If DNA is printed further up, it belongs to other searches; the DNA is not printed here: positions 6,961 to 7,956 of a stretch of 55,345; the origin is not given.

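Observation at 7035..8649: Self-contained AT-rich three-gene moron (soluble protein + two small membrane proteins) between lysis cassette and hicAB: candidate exclusion/abortive-infection module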

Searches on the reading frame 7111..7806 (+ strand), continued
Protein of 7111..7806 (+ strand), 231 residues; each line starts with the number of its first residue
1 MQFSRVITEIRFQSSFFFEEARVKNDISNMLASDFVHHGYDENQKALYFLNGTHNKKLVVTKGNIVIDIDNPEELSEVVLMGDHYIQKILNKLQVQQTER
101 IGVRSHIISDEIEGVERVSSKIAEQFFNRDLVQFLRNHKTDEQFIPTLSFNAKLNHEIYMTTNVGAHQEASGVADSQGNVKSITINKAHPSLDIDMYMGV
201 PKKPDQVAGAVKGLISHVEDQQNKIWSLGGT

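Call 42: list_cluster_members(proteins=[P0003, P0004, P0005, P0006, P0007, P0008, P0009, P0010, P0012, P0013])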
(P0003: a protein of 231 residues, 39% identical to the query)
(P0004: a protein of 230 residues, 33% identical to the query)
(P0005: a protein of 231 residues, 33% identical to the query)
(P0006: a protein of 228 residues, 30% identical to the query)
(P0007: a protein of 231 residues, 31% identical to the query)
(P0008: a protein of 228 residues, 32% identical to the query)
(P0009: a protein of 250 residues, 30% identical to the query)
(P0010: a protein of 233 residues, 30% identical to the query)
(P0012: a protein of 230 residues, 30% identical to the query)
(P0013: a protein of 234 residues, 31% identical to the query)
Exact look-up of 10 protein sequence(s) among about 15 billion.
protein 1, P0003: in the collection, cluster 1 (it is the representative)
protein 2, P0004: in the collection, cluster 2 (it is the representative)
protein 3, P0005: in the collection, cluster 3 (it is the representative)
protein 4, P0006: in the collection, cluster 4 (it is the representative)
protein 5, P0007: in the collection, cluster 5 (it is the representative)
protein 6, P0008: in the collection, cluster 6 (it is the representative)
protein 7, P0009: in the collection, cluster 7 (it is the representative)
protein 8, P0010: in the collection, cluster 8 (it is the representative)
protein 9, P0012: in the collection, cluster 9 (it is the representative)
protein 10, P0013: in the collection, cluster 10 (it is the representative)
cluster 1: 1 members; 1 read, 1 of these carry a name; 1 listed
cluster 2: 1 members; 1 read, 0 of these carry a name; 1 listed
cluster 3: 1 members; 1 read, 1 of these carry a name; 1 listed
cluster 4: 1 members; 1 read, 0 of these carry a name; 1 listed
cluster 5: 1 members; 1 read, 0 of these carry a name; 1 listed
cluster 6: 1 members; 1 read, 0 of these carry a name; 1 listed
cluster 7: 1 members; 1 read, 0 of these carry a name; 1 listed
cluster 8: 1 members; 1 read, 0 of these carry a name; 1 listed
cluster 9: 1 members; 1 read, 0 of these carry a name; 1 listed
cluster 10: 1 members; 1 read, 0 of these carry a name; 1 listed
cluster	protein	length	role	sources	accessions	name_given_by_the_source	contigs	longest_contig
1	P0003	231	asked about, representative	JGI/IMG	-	hypothetical protein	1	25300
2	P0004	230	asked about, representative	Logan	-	-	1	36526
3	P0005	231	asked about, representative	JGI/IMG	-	hypothetical protein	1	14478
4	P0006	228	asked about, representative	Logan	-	-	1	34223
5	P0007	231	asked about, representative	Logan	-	-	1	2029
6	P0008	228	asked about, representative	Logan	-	-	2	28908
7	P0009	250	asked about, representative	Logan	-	-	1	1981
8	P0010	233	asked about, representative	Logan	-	-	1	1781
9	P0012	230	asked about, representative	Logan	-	-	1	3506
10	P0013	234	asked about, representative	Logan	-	-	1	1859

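Call 43: find_encoding_contigs(protein=P0004, flank=7000, max_places=2)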
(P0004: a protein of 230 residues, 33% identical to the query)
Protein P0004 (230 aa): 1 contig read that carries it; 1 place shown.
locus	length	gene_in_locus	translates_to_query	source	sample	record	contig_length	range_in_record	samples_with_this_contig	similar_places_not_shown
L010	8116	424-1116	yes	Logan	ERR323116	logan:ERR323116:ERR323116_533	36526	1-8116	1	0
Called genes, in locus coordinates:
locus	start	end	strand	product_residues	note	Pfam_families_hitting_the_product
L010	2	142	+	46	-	?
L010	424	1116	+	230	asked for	-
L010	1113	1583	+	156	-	-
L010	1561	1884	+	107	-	-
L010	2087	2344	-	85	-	-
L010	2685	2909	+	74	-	-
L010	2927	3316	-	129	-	PF26325:YhjD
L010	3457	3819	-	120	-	PF09388:SpoOE-like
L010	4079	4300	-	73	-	PF12844:HTH_19 (weak), PF01381:HTH_3, PF13443:HTH_26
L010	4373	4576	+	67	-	-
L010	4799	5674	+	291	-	PF04199:Cyclase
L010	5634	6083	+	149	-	-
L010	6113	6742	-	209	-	PF00485:PRK, PF13238:AAA_18 (weak)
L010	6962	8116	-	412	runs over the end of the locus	PF00109:ketoacyl-synt, PF02801:Ketoacyl-synt_C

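Call 44: find_encoding_contigs(protein=P0006, flank=7000, max_places=2)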
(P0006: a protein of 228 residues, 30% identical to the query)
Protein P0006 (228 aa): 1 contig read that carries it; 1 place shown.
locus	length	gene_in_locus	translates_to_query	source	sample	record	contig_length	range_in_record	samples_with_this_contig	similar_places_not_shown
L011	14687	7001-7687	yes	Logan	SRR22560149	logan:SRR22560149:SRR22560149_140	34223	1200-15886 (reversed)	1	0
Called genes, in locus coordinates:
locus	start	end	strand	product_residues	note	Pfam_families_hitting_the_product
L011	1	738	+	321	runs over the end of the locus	PF24032:YQBQ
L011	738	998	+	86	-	PF10844:DUF2577 (weak)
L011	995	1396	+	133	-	PF10934:Sheath_initiator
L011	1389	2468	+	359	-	PF26078:Baseplate_J_M, PF26079:Baseplate_J_C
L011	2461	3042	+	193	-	PF10076:Phage_Mu_Gp48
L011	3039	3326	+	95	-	-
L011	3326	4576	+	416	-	PF03406:Phage_fiber_2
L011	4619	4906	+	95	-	-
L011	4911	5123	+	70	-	-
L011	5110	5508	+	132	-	-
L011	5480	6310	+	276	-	PF01510:Amidase_2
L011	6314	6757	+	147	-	-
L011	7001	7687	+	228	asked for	-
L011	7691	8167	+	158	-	-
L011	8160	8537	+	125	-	-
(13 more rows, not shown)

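Call 45: find_encoding_contigs(protein=P0008, flank=7000, max_places=2)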
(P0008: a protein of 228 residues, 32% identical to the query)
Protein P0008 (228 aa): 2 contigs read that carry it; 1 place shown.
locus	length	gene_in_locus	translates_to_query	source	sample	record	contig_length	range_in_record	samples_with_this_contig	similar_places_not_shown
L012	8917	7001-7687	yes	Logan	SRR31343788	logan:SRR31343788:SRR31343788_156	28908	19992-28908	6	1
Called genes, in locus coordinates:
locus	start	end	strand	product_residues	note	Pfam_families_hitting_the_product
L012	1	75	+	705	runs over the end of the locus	PF18994:Prophage_tailD1 (weak), PF06605:Prophage_tail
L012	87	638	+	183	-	PF07833:Cu_amine_oxidN1 (faint)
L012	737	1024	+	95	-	-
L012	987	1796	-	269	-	PF14337:Abi_alpha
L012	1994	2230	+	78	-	-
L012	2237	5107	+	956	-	PF24681:Kelch_KLHDC2_KLHL20_DRC7, PF13964:Beta-prop_Calicin, PF24996:NANM, PF25210:Kelch_FKB95, PF01344:Kelch_1, PF13415:Beta-prop_FBX42, PF13964:Beta-prop_Calicin, PF24981:Beta-prop_ATRN-LZTR1, +15 more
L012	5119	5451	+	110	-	-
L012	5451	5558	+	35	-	-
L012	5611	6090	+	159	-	PF05105:Phage_holin_4_1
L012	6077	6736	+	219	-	PF01510:Amidase_2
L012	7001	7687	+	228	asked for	-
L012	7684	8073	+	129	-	-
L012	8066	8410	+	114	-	-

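Call 46: search_protein_families(library=ncbifam, proteins=[P0023, P0025, P0026, P0027, P0028, P0030, P0031, P0016, P0017, P0018], max_evalue=0.1)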
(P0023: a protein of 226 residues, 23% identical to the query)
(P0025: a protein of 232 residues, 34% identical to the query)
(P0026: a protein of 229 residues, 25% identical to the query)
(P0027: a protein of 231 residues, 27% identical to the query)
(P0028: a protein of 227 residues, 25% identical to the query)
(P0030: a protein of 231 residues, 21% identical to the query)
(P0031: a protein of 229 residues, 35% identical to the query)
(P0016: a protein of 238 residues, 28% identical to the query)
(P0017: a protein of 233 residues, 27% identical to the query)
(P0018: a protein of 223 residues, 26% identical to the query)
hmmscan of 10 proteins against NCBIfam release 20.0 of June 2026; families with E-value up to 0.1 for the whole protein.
P0023 (226 aa): 2 families
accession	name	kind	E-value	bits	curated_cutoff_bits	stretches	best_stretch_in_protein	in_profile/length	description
TIGR04255.1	sporadTIGR04255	subfamily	0.00038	20.3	30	1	6-200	10-224/252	TIGR04255 family protein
NF002375.0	PRK01371.1-2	equivalog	0.0033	17.7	137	1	78-189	28-130/137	sec-independent translocase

P0025 (232 aa): 1 family
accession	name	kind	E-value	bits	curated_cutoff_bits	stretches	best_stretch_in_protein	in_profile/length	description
TIGR04255.1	sporadTIGR04255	subfamily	0.0016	18.3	30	1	82-201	96-215/252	TIGR04255 family protein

P0026 (229 aa): 0 families

P0027 (231 aa): 0 families

P0028 (227 aa): 2 families
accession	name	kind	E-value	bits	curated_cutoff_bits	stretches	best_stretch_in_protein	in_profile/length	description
TIGR04255.1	sporadTIGR04255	subfamily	3.1e-06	27.2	30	1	42-213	67-235/252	TIGR04255 family protein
TIGR03310.1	matur_MocA_YgfJ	equivalog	0.06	13.3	186.45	0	35-77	145-187/188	molybdenum cofactor cytidylyltransferase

P0030 (231 aa): 1 family
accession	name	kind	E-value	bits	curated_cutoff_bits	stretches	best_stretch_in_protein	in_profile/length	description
TIGR04255.1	sporadTIGR04255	subfamily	5.5e-05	23.1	30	1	62-214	83-231/252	TIGR04255 family protein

P0031 (229 aa): 2 families
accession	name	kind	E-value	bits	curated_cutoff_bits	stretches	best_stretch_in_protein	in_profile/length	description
TIGR04255.1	sporadTIGR04255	subfamily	0.0024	17.7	30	0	6-59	10-63/252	TIGR04255 family protein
NF003140.0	PRK04053.1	equivalog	0.09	12.9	159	0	71-169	26-125/157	30S ribosomal protein S13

P0016 (238 aa): 0 families

P0017 (233 aa): 0 families

P0018 (223 aa): 0 families
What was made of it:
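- On TIGR04255 family protein (NCBIfam): The best member of the wider family, P0028, scores 27.2 bits; others score 17.7-23.1 (call 46).
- Closest known: TIGR04255 family. Same: Distant members of the g1 family give colinear sub-threshold matches over most of the 252-position profile: P0028 27.2 bits (E 3e-6), P0030 23.1, P0023 20.3 (call 46).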

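Call 53: find_encoding_contigs(protein=P0028, flank=6000, max_places=3)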
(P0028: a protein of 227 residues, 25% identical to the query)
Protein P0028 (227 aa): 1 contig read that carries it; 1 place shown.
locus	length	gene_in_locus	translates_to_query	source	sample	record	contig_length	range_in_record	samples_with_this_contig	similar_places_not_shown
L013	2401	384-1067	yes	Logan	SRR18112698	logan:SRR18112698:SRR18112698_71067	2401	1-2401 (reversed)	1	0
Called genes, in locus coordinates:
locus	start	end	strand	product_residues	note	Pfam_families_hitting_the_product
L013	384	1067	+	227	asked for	-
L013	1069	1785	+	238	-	-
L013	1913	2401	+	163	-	?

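Call 54: find_encoding_contigs(protein=P0023, flank=6000, max_places=3)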
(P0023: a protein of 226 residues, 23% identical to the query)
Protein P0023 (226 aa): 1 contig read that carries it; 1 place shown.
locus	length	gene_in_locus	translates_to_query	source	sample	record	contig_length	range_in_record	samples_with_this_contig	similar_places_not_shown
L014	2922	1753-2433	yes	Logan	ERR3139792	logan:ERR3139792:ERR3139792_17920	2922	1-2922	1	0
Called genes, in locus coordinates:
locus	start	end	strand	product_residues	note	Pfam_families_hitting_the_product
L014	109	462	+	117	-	-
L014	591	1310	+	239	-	PF01520:Amidase_3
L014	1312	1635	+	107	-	-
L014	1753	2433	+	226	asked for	-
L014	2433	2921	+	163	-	?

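Call 55: search_protein_families(library=padloc, alignment_id=A1, max_evalue=0.1)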
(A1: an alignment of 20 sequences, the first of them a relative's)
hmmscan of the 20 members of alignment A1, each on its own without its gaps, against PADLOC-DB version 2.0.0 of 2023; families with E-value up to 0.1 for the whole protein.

A. member 1, P0001 (231 aa): 0 families

B. families by the number of members that match (of 20 scanned): 4 families
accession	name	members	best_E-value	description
PDLC02366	PycC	1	0.02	-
PDLC00622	ZorC1|ZorC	1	0.022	EH signature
PDLC00762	PycC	1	0.025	Pycsar cyclase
PDLC02613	DrmC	1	0.032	DrmC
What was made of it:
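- On Known anti-phage defence systems (PADLOC-DB 2.0): Only isolated hits at E >= 0.02 for 20 g1 relatives (call 55).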

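Call 67: search_dna_similar(query=P0008, collection=phages, mode=protein, max_evalue=0.01)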
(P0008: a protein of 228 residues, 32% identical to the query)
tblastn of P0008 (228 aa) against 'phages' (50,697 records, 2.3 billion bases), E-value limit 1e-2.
No match.

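Call 68: search_dna_similar(query=P0004, collection=phages, mode=protein, max_evalue=0.01)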
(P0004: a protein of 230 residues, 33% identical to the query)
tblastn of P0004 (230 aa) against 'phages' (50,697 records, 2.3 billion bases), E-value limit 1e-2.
No match.

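Call 69: search_dna_similar(query=P0023, collection=phages, mode=protein, max_evalue=0.01)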
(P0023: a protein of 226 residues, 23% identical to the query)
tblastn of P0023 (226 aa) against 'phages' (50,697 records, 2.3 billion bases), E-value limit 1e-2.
No match.

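Call 72: find_related_loci(query=A7, collection=genome_contigs, flank=6000)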
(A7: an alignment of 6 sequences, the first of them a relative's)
Query A7 (231 aa) in genome_contigs; peptide patterns used: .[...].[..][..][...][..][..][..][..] (x = any residue, [..] = any of these).
50 stretches matched a pattern; 1 encode a relative of the query (tblastn E <= 1e-3); 1 distinct loci.
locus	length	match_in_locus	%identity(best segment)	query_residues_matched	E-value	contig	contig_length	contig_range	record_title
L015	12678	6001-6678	36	1-226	8e-54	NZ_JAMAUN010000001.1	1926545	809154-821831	Paenibacillus polysaccharolyticus strain MER 26 NODE_1_length_1926545_cov_66.700904, whole genome shotgun sequence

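Call 80: find_related_loci(query=A7, collection=viral_contigs, flank=6000)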
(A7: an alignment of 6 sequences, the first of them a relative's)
Query A7 (231 aa) in viral_contigs; peptide patterns used: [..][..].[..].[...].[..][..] (x = any residue, [..] = any of these).
121 stretches matched a pattern; 1 encode a relative of the query (tblastn E <= 1e-3); 1 distinct loci.
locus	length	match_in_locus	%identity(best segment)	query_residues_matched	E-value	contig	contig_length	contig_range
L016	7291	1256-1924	27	1-226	1e-27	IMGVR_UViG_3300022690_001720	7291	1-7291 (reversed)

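Call 83: search_dna_similar(query=P0028, collection=plasmids, mode=protein, max_evalue=1, max_rows=10)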
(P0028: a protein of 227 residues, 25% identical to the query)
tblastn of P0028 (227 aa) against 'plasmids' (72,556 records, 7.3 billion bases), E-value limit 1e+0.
No match.

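Call 84: search_dna_similar(query=window:7111-7803:+, collection=plasmids, mode=protein, max_evalue=1, max_rows=10)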
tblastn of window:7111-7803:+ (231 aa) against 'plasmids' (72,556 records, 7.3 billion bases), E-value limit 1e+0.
No match.

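Call 85: find_related_loci(query=A7, collection=metagenome_contigs, flank=5000)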
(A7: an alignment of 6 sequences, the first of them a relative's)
Query A7 (231 aa) in metagenome_contigs; peptide patterns used: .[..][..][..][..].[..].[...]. (x = any residue, [..] = any of these).
247 stretches matched a pattern, but none encodes a relative of the query by tblastn (E <= 1e-3).
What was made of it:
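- Tried and rejected: The metagenome scan was empty (call 85).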

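Call 87: search_protein_families(library=phrogs, alignment_id=A1, max_evalue=0.1)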
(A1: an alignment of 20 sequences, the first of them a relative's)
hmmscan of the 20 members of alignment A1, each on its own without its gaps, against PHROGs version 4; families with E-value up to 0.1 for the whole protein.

A. member 1, P0001 (231 aa): 1 family
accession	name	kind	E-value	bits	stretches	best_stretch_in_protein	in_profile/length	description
phrog_3644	-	unknown function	0.019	16.4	1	121-198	5-85/103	-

B. families by the number of members that match (of 20 scanned): 10 families
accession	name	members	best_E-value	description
phrog_31404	-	1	0.0028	-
phrog_7142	-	1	0.0054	tail protein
phrog_1481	-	1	0.017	-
phrog_3644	-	1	0.019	-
phrog_4481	-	1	0.044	-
phrog_26174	-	1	0.048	-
phrog_9279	-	1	0.066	-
phrog_2378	-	1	0.068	-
phrog_695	-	1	0.09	DNA polymerase/primase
phrog_22010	-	1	0.096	-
